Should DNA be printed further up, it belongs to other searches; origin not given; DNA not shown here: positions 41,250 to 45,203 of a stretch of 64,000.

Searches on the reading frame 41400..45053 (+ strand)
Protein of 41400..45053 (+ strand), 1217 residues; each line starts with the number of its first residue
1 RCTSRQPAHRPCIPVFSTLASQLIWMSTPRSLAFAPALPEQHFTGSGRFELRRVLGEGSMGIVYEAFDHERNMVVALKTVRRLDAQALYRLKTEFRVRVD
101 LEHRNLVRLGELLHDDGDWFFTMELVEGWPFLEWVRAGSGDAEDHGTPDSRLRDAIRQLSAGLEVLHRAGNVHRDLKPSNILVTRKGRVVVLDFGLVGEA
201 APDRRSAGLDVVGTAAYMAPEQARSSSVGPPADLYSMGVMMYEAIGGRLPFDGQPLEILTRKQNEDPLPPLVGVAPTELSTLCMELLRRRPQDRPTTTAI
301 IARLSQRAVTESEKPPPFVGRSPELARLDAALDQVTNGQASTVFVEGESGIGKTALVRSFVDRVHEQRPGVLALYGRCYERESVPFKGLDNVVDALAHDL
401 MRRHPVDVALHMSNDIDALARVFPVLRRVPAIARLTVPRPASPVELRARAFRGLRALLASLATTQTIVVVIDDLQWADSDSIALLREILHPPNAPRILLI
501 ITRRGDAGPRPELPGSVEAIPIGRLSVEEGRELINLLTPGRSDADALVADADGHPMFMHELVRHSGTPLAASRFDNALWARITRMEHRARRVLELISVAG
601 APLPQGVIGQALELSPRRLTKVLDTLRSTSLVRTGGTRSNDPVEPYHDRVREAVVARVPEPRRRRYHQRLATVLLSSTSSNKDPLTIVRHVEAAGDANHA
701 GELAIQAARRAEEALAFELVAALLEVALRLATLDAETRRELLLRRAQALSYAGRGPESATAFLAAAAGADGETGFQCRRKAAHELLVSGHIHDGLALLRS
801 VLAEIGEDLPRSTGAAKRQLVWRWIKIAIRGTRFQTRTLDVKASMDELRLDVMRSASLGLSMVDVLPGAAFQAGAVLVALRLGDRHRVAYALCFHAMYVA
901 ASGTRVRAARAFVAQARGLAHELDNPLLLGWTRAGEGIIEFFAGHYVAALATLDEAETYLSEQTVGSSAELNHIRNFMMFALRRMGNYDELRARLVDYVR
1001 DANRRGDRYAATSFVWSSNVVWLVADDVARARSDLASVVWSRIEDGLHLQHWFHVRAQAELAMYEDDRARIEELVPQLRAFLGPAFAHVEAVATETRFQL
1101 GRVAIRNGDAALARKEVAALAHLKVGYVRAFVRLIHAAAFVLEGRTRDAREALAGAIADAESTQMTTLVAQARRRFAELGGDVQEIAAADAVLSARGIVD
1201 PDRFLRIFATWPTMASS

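Call 18: search_protein_families(library=pfam, proteins=[window:41400-45053:+], max_evalue=0.00001)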
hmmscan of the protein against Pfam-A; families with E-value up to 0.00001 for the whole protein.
window:41400-45053:+ (1217 aa): 5 families
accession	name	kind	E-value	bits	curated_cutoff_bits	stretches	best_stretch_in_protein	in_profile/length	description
PF00069.31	Pkinase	-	4.2e-44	151.3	31.7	1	50-301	2-258/263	Protein kinase domain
PF07714.23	PK_Tyr_Ser-Thr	-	1.7e-28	100.1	23.1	1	50-304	2-258/258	Protein tyrosine and serine/threonine kinase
PF13191.12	AAA_16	-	3.6e-28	99.6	32.6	1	317-500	1-167/167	AAA ATPase domain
PF13401.12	AAA_22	-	5.8e-09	36.8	27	1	339-502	4-123/130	AAA domain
PF03109.22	ABC1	-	4.8e-06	26.3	22.9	0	159-207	176-224/244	ABC1 atypical kinase-like domain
